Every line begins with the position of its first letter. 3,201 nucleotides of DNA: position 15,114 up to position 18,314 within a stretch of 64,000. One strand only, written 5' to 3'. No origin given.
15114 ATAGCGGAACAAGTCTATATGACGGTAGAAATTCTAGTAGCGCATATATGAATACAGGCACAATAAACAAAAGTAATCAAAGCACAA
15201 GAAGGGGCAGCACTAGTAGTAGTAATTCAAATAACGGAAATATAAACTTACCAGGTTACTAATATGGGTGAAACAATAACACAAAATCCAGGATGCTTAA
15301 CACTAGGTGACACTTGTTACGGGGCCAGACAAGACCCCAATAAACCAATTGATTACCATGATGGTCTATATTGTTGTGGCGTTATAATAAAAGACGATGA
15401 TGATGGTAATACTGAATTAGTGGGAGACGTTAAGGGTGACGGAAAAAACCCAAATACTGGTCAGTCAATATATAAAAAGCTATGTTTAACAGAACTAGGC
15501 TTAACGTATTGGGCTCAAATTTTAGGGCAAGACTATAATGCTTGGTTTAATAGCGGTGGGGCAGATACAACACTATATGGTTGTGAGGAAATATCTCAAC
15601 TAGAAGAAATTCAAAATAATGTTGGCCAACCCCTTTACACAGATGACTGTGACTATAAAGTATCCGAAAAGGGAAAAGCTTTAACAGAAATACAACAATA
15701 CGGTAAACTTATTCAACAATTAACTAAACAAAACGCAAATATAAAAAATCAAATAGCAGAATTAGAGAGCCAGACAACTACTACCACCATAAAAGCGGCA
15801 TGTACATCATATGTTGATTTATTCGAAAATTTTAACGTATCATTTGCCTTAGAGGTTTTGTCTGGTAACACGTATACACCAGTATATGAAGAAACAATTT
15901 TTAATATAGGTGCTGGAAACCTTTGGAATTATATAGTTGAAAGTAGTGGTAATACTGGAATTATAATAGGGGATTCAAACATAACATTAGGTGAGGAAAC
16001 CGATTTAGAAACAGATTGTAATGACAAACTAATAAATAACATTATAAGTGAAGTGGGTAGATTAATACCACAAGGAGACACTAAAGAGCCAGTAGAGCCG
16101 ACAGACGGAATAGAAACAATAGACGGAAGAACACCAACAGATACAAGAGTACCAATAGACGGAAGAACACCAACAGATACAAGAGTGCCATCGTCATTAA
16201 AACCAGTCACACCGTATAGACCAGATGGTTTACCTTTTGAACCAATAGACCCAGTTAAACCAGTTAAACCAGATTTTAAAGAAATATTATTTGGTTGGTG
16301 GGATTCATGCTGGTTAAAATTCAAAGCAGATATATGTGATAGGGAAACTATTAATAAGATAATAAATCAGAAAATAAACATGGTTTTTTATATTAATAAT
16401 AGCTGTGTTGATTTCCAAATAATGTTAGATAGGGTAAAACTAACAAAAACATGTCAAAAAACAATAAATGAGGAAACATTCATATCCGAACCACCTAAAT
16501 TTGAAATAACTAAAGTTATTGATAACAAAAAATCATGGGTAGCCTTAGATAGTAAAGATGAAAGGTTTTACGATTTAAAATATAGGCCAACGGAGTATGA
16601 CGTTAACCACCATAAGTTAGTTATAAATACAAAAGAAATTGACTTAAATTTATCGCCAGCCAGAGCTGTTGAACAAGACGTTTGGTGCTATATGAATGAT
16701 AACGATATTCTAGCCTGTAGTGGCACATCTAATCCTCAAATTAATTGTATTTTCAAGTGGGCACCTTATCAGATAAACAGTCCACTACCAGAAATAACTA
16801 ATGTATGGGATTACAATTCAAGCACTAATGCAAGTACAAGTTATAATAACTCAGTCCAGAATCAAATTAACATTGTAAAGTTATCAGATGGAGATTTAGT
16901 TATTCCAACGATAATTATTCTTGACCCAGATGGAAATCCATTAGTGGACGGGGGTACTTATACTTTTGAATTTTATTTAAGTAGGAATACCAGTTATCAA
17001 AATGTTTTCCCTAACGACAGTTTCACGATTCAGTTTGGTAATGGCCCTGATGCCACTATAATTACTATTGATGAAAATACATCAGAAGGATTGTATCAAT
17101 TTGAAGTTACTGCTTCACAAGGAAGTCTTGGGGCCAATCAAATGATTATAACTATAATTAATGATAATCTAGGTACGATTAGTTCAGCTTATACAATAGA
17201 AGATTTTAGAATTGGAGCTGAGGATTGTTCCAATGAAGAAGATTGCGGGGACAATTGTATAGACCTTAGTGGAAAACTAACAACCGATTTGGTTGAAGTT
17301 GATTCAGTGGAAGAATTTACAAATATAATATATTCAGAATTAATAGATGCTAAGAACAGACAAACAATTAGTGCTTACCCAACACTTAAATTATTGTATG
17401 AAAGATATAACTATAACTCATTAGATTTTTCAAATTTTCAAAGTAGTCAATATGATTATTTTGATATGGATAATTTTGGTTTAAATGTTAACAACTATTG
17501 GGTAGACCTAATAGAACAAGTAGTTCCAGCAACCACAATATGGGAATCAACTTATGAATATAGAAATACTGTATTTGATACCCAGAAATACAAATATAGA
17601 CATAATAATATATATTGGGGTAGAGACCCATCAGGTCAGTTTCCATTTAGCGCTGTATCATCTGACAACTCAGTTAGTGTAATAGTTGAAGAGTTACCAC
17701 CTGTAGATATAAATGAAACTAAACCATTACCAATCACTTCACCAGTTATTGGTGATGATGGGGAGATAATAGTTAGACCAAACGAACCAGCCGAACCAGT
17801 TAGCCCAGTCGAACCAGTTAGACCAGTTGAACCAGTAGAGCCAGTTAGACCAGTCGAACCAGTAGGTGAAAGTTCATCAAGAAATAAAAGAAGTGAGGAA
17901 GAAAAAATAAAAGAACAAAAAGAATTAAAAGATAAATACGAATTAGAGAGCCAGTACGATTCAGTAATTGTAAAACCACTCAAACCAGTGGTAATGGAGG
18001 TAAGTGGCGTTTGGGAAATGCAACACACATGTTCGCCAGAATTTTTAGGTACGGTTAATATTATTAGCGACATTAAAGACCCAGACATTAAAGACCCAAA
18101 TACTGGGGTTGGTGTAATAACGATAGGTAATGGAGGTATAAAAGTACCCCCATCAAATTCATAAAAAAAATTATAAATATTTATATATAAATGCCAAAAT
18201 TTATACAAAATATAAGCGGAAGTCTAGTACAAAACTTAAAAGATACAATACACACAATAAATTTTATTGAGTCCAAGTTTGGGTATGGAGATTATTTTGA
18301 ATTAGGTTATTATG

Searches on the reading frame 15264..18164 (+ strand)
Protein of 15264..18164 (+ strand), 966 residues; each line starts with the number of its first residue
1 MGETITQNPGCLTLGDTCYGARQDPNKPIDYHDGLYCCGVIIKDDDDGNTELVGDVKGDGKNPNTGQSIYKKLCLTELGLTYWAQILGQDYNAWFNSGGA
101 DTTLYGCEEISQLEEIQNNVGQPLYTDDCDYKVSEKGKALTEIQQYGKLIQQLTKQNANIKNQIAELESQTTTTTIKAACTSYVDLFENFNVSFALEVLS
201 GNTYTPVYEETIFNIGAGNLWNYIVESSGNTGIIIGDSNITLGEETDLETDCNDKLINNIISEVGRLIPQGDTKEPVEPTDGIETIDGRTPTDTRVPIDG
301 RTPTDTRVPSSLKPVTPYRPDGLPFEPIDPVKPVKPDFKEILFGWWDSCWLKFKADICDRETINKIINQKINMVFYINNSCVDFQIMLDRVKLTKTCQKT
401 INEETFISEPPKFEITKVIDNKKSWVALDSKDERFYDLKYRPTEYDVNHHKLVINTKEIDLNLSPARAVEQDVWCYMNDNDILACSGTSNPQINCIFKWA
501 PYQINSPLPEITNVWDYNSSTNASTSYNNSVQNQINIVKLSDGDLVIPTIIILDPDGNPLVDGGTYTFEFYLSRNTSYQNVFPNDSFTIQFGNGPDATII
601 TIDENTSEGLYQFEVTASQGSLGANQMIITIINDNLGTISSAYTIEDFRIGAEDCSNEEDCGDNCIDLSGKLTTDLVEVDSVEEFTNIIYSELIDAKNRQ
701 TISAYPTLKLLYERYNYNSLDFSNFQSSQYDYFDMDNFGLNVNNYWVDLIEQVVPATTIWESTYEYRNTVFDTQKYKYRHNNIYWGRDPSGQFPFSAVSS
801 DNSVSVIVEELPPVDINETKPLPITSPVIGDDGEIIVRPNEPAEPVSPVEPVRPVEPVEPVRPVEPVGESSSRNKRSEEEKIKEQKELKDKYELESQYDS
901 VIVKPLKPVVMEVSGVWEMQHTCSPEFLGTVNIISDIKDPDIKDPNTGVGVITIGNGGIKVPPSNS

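Call 11: search_protein_families(library=pfam, proteins=[window:15264-18164:+], max_evalue=0.01)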
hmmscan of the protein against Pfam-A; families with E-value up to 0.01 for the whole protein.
window:15264-18164:+ (966 aa): 1 family
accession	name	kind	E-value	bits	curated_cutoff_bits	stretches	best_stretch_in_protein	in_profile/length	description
PF02948.20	Amelogenin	-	5.5e-05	24.2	27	1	760-867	51-152/179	Amelogenin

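Call 12: search_protein_families(library=phrogs, proteins=[window:15264-18164:+], max_evalue=0.001)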
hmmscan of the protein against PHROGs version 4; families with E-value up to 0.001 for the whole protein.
window:15264-18164:+ (966 aa): 0 families
